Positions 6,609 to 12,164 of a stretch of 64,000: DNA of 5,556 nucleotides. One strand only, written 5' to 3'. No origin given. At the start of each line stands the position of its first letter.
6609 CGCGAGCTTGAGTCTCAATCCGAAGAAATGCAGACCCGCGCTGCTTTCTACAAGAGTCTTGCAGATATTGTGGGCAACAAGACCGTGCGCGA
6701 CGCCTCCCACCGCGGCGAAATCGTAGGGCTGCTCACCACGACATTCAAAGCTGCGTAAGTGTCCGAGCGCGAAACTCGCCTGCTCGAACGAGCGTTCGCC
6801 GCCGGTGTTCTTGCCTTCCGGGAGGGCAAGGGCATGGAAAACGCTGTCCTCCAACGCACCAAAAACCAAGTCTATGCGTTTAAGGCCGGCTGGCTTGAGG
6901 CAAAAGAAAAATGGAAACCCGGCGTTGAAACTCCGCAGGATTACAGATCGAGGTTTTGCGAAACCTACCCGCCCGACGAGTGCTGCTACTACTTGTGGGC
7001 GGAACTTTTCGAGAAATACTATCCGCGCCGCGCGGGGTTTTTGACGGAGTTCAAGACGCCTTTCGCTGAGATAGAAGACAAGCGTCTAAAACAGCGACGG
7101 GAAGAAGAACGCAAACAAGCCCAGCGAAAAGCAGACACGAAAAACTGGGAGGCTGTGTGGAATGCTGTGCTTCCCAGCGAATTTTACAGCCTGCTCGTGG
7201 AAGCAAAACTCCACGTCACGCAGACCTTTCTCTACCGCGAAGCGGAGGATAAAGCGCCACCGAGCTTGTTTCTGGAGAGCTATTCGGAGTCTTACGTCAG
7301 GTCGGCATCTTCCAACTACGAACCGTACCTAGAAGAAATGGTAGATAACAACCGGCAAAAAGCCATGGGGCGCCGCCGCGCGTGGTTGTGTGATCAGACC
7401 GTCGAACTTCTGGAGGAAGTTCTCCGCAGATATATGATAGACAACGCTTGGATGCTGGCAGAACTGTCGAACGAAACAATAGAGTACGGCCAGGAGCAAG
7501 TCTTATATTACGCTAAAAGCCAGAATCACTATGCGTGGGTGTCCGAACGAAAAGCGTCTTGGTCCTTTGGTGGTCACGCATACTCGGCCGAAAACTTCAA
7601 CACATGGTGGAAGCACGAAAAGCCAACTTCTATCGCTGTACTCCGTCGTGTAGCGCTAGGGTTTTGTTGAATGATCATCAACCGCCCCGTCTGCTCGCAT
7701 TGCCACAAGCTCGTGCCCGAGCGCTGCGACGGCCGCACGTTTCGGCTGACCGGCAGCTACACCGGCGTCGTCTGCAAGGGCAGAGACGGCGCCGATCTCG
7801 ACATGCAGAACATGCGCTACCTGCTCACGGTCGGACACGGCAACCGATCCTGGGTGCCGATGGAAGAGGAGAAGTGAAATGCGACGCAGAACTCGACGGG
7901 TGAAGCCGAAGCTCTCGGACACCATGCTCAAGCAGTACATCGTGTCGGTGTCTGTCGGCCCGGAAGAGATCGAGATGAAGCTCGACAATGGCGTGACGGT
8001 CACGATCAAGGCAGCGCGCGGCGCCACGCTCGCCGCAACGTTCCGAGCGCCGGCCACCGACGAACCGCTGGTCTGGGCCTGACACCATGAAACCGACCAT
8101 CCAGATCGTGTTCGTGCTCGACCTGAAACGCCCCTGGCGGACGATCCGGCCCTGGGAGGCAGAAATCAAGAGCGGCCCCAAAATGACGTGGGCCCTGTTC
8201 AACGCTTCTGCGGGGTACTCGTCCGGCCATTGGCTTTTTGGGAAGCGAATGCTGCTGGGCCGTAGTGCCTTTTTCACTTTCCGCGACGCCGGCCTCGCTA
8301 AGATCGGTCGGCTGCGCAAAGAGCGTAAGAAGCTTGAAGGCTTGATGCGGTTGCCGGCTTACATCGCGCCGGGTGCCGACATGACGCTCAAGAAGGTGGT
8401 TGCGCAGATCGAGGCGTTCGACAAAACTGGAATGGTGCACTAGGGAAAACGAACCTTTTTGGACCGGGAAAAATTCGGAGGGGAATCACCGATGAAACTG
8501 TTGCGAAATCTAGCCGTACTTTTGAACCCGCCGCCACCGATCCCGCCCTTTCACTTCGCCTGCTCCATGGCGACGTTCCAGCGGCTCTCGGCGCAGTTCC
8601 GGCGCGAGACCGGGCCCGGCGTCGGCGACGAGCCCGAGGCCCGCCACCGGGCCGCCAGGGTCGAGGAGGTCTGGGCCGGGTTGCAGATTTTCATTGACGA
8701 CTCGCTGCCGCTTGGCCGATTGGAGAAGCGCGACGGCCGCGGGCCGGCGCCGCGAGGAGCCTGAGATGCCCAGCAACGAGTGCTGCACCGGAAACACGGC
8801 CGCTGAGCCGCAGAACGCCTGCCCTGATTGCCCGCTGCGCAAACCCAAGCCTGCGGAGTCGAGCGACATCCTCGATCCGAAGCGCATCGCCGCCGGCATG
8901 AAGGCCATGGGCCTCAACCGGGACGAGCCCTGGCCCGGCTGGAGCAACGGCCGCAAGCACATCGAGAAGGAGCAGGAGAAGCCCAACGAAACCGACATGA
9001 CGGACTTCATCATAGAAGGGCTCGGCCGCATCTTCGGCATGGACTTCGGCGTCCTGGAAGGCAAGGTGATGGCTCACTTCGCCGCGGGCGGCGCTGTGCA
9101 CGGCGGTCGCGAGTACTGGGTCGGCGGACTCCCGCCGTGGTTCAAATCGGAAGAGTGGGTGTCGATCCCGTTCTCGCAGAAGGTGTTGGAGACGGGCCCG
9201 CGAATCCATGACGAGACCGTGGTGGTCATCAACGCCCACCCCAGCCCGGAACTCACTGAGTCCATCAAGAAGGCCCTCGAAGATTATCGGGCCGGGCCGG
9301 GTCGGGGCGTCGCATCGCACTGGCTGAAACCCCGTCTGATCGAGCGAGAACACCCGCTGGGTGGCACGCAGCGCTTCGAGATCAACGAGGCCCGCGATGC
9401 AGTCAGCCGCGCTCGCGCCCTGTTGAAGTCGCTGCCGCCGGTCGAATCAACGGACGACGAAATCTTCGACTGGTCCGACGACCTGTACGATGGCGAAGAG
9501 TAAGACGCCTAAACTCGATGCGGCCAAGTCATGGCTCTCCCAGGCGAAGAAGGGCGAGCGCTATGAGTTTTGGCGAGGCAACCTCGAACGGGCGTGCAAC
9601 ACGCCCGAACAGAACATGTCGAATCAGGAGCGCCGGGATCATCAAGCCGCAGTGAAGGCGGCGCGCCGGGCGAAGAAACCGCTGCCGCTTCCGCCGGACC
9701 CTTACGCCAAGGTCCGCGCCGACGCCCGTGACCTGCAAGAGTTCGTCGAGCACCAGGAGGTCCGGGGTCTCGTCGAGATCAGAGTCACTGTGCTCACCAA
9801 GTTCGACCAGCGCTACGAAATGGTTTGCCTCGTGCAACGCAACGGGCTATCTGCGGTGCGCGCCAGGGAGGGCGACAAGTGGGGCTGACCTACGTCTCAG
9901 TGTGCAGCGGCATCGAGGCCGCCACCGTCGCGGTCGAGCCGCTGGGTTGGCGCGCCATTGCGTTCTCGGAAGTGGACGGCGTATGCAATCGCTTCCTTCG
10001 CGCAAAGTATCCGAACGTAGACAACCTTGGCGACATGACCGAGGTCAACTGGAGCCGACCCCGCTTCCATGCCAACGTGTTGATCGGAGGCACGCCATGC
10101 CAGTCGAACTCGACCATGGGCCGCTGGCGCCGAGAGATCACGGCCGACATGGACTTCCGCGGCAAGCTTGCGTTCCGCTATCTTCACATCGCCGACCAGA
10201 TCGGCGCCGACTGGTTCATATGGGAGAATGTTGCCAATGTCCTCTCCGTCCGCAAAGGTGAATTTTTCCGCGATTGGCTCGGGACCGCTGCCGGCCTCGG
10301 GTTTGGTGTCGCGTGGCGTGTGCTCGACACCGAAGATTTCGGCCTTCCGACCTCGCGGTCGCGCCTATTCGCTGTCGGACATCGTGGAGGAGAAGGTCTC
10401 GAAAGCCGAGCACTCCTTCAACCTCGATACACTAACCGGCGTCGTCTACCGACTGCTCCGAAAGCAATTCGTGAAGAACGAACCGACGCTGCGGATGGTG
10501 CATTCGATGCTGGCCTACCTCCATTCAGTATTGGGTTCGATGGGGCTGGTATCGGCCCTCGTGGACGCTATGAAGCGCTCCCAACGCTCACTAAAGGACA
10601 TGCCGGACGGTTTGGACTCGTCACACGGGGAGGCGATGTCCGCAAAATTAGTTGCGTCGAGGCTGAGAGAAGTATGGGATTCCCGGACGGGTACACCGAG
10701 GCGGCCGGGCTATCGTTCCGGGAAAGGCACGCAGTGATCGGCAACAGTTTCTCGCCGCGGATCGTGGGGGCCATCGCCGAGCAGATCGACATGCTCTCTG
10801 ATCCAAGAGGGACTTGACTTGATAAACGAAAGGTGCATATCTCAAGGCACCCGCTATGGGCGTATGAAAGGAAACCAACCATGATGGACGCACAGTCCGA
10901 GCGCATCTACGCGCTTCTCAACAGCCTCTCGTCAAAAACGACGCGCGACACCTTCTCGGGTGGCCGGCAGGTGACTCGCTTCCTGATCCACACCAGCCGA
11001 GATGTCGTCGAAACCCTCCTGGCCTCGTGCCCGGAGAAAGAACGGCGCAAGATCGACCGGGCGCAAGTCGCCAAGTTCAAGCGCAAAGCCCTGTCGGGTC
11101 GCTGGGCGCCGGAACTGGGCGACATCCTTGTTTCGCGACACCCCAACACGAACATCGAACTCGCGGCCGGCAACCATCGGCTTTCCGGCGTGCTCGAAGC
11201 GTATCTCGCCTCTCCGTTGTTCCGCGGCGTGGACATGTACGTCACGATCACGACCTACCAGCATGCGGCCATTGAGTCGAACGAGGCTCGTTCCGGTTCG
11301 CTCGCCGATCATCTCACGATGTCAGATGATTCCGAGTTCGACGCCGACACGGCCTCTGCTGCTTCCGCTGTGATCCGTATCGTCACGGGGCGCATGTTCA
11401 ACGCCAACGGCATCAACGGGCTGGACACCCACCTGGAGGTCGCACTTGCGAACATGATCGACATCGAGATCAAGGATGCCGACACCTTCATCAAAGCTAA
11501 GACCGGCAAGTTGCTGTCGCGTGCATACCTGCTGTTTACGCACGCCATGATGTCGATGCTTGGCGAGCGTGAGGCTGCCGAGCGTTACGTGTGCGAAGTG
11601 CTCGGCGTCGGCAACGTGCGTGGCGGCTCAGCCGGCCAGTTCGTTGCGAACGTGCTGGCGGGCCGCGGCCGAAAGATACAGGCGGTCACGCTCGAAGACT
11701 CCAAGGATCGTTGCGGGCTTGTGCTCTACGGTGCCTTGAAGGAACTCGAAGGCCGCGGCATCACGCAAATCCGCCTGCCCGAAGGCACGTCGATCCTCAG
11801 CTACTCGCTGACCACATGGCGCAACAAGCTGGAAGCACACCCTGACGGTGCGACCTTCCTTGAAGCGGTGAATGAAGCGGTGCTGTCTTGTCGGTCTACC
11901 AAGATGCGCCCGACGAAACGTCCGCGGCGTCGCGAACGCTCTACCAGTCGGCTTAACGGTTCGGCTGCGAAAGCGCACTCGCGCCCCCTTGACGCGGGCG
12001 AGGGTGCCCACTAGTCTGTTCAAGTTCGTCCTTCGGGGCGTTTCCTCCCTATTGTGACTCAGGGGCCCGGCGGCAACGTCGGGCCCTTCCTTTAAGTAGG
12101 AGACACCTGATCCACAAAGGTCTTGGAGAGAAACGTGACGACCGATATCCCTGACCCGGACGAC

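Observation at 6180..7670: Low-GC (~50-55%) two-gene island inside the early region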

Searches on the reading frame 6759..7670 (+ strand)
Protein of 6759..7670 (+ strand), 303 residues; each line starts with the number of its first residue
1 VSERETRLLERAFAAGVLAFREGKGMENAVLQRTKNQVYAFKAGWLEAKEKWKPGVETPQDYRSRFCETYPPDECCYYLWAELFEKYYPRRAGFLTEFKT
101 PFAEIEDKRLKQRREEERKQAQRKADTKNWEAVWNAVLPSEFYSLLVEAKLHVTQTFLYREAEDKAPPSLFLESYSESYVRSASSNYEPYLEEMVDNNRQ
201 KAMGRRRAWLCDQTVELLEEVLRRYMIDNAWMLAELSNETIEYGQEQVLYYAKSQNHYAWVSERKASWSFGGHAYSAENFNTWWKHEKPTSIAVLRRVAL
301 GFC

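Call 5: search_protein_families(library=pfam, proteins=[window:6759-7670:+], max_evalue=1)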
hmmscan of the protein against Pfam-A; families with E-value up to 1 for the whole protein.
window:6759-7670:+ (303 aa): 1 family
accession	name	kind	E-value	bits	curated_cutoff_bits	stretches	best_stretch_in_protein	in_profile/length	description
PF11240.13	DUF3042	-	0.43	10.9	25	0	192-208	38-54/54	Protein of unknown function (DUF3042)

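Call 6: search_protein_families(library=phrogs, proteins=[window:6759-7670:+], max_evalue=1)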
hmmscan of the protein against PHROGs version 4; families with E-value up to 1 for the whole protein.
window:6759-7670:+ (303 aa): 2 families
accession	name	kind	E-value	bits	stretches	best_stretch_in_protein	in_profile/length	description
phrog_14651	-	unknown function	0.078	14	1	81-128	88-135/156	-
phrog_14446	-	unknown function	0.18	12.7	0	94-135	95-136/168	-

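Call 10: search_dna_similar(query=window:6759-7670:+, collection=phages, mode=protein, max_evalue=0.01)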
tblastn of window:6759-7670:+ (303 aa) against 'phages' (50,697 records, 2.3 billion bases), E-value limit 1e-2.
No match.

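Call 13: find_homologous_proteins(query=window:6759-7670:+, max_evalue=0.01)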
Query window:6759-7670:+ (303 aa): 1 proteins with E <= 0.01 among 1422 candidates.
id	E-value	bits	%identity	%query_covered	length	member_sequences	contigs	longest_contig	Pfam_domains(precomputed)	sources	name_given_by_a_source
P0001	1.1e-186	637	100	92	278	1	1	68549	-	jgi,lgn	-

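Call 25: predict_structure(protein=window:6834-7670:+)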
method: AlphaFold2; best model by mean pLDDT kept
length: 278 residues; sequences in the alignment: 1
mean_pLDDT: 46.0   pTM: 0.24
mean pLDDT of the five models: 46.0, 39.9, 39.2, 35.1, 34.2
residues with pLDDT >= 90: 0; 70-90: 11; 50-70: 76; < 50: 191
segments of 3 or more residues with pLDDT < 50: 1-10, 101-187, 196-278
pLDDT, mean of each block of 10 residues (from residue 1): 42 52 54 59 59 62 54 54 74 67 44 41 43 42 36 40 43 41 48 49 35 31 32 33 36 39 38 39
secondary structure, 60 per line:
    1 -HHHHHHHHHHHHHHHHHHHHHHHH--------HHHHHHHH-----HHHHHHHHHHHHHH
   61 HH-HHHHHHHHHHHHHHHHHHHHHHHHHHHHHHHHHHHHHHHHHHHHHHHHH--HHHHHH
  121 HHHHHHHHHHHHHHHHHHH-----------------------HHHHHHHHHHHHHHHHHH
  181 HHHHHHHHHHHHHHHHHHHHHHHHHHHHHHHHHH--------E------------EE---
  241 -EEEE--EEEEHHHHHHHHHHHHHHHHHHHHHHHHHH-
elements in order: H2-25 H34-41 H47-62 H64-112 H115-139 H163-214 E242-245 E248-251 H252-277

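Call 26: search_protein_representatives(protein=window:6759-7670:+)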
Query: 303 residues. Proteins with E-value up to 0.001 (for the whole library): 1; up to 1e-10: 1; up to 1e-30: 1. The best 1 are listed.
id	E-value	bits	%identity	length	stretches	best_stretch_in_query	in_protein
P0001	3.6e-187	637.2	100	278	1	26-303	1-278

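Call 36: search_solved_structures(query=window:6759-7670:+, max_evalue=10)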
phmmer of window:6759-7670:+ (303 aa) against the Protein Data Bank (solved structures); distinct sequences matched with E-value up to 10: 1.
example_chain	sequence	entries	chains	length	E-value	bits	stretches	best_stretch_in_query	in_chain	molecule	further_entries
9ua9_H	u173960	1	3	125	0.89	12.1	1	163-203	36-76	1D6 VH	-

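Call 44: search_protein_families(library=padloc, proteins=[window:6759-7670:+], max_evalue=1)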
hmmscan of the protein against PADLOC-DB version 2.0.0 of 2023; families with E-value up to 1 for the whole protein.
window:6759-7670:+ (303 aa): 0 families

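Call 45: search_protein_families(library=ncbifam, proteins=[window:6759-7670:+], max_evalue=1)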
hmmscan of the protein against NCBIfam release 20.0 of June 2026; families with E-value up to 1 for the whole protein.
window:6759-7670:+ (303 aa): 0 families

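Call 56: search_protein_families(library=pfam, proteins=[window:6759-7670:+], max_evalue=10)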
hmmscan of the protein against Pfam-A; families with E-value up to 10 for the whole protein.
window:6759-7670:+ (303 aa): 1 family
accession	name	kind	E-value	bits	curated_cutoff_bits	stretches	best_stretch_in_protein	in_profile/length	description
PF11240.13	DUF3042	-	0.43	10.9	25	0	192-208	38-54/54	Protein of unknown function (DUF3042)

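Call 69: find_encoding_contigs(protein=P0001, flank=10000)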
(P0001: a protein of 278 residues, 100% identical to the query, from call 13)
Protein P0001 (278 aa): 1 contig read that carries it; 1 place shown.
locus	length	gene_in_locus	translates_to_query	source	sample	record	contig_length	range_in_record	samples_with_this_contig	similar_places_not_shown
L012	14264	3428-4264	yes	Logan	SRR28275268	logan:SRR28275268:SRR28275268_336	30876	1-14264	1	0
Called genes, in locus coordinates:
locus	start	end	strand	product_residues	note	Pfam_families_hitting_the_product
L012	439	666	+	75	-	-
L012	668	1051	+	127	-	-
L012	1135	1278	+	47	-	-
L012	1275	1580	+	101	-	-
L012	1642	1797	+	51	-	-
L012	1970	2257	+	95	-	-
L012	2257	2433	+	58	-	-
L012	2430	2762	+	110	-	-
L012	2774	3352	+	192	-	-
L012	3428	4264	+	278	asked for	-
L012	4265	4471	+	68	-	-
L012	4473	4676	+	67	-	-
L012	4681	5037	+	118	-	-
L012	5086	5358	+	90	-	-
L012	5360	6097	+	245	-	-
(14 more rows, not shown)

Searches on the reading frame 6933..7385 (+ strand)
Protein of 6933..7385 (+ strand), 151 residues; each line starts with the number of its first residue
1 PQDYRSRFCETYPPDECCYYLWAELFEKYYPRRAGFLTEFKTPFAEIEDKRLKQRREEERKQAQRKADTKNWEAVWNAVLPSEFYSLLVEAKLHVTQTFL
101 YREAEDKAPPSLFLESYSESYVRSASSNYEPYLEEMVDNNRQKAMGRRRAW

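Call 59: search_protein_families(library=ncbifam, proteins=[window:6933-7385:+], max_evalue=10)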
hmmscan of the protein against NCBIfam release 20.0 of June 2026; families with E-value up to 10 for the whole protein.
seq(151 aa): 1 family
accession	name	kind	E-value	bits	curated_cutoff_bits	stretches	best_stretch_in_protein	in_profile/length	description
NF006812.0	PRK09334.1-2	equivalog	0.16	12.5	171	1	41-73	6-37/109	30S ribosomal protein S25e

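Call 60: search_protein_families(library=phrogs, proteins=[window:6933-7385:+], max_evalue=10)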
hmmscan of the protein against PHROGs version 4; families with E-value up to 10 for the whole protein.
seq(151 aa): 2 families
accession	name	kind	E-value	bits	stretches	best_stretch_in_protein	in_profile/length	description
phrog_14651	-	unknown function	0.026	15.5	1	23-70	88-135/156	-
phrog_18480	-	unknown function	0.16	12.4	1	64-143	21-100/235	-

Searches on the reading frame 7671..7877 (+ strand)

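Call 5: search_protein_families(library=pfam, proteins=[window:7671-7877:+], max_evalue=1)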
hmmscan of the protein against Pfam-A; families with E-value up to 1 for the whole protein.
window:7671-7877:+ (68 aa): 1 family
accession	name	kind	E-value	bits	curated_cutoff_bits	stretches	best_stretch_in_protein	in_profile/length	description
PF22926.2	C1-like_CT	-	0.32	11.4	25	1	4-23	10-25/43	C1 domain-like, C-terminal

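Call 6: search_protein_families(library=phrogs, proteins=[window:7671-7877:+], max_evalue=1)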
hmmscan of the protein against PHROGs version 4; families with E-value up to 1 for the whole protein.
window:7671-7877:+ (68 aa): 0 families

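Call 44: search_protein_families(library=padloc, proteins=[window:7671-7877:+], max_evalue=1)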
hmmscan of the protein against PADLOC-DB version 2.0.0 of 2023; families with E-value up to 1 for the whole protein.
window:7671-7877:+ (68 aa): 0 families

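Call 45: search_protein_families(library=ncbifam, proteins=[window:7671-7877:+], max_evalue=1)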
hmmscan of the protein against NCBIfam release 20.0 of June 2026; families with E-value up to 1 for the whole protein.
window:7671-7877:+ (68 aa): 0 families

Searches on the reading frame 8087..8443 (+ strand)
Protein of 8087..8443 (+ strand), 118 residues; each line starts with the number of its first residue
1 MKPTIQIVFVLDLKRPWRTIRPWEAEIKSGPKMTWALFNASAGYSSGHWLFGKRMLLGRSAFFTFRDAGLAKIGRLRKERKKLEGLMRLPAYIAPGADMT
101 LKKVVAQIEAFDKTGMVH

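Call 5: search_protein_families(library=pfam, proteins=[window:8087-8443:+], max_evalue=1)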
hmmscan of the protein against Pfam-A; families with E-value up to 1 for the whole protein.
window:8087-8443:+ (118 aa): 0 families

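Call 6: search_protein_families(library=phrogs, proteins=[window:8087-8443:+], max_evalue=1)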
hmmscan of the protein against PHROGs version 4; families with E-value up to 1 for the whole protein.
window:8087-8443:+ (118 aa): 2 families
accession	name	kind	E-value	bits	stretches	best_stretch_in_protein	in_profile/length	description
phrog_36478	-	unknown function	0.13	13.4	1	72-113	13-54/206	-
phrog_30664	-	unknown function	0.38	11.2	1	24-50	56-79/233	-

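Call 44: search_protein_families(library=padloc, proteins=[window:8087-8443:+], max_evalue=1)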
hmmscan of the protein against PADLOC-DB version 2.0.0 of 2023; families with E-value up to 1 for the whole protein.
window:8087-8443:+ (118 aa): 0 families

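Call 45: search_protein_families(library=ncbifam, proteins=[window:8087-8443:+], max_evalue=1)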
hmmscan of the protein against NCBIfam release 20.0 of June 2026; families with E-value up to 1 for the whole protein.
window:8087-8443:+ (118 aa): 0 families

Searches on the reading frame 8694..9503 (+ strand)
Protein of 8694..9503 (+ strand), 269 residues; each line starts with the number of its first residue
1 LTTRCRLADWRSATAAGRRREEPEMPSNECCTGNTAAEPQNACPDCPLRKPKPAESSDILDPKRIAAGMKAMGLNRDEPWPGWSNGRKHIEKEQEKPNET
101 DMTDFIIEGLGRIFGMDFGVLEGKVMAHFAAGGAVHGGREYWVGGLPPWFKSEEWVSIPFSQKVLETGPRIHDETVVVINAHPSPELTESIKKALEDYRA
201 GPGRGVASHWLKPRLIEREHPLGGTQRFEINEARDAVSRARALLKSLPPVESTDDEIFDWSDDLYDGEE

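Call 5: search_protein_families(library=pfam, proteins=[window:8694-9503:+], max_evalue=1)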
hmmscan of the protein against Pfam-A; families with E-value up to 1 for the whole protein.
window:8694-9503:+ (269 aa): 0 families

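Call 6: search_protein_families(library=phrogs, proteins=[window:8694-9503:+], max_evalue=1)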
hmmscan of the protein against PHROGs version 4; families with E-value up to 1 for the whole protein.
window:8694-9503:+ (269 aa): 1 family
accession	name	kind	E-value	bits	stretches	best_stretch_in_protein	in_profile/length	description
phrog_20075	-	unknown function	0.33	12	1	1-16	1-16/40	-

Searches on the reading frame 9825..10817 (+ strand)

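Call 5: search_protein_families(library=pfam, proteins=[window:9825-10817:+], max_evalue=1)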
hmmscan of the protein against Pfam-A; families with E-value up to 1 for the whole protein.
window:9825-10817:+ (330 aa): 1 family
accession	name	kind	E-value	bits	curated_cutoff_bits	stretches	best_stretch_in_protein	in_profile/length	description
PF00145.23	DNA_methylase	-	3.4e-34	119.2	22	2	22-207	2-182/324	C-5 cytosine-specific DNA methylase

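Call 6: search_protein_families(library=phrogs, proteins=[window:9825-10817:+], max_evalue=1)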
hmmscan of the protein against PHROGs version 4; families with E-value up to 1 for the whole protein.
window:9825-10817:+ (330 aa): 11 families
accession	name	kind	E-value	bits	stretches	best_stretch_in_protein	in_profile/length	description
phrog_116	-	other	4.2e-64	218.2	1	19-321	206-489/779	DNA methyltransferase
phrog_363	-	other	4.5e-37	128.9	1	16-323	49-314/327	DNA methyltransferase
phrog_864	-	DNA, RNA and nucleotide metabolism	7.6e-10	38.9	1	33-162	653-771/1064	DNA primase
phrog_31585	-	unknown function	1.4e-06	28.9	1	270-321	8-61/69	-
phrog_16528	-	other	7.3e-06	26.7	1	269-321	167-217/236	DNA methyltransferase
phrog_29583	-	other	0.00021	21.2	1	80-202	76-205/468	DNA methyltransferase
phrog_13621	-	unknown function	0.00027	21.8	1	271-324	53-111/121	-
phrog_16427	-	other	0.034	14.8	1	264-325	108-172/235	DNA methyltransferase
phrog_26324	-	other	0.036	15.1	1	266-322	141-204/210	DNA methyltransferase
phrog_32758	-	other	0.044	14.5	1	157-192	14-49/154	DNA methyltransferase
phrog_17284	-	unknown function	0.073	13.3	1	271-321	158-210/245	-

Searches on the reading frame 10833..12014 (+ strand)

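Call 9: search_protein_families(library=phrogs, proteins=[window:10833-12014:+], max_evalue=0.001)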
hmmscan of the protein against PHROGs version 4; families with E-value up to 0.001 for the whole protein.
window:10833-12014:+ (393 aa): 1 family
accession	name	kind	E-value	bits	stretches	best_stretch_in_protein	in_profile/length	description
phrog_5931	-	unknown function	7.2e-05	23.4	1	68-316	27-264/282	-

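Call 96: search_protein_families(library=pfam, proteins=[window:10881-12014:+], max_evalue=0.001)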
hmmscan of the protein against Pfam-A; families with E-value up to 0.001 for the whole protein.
window:10881-12014:+ (377 aa): 0 families
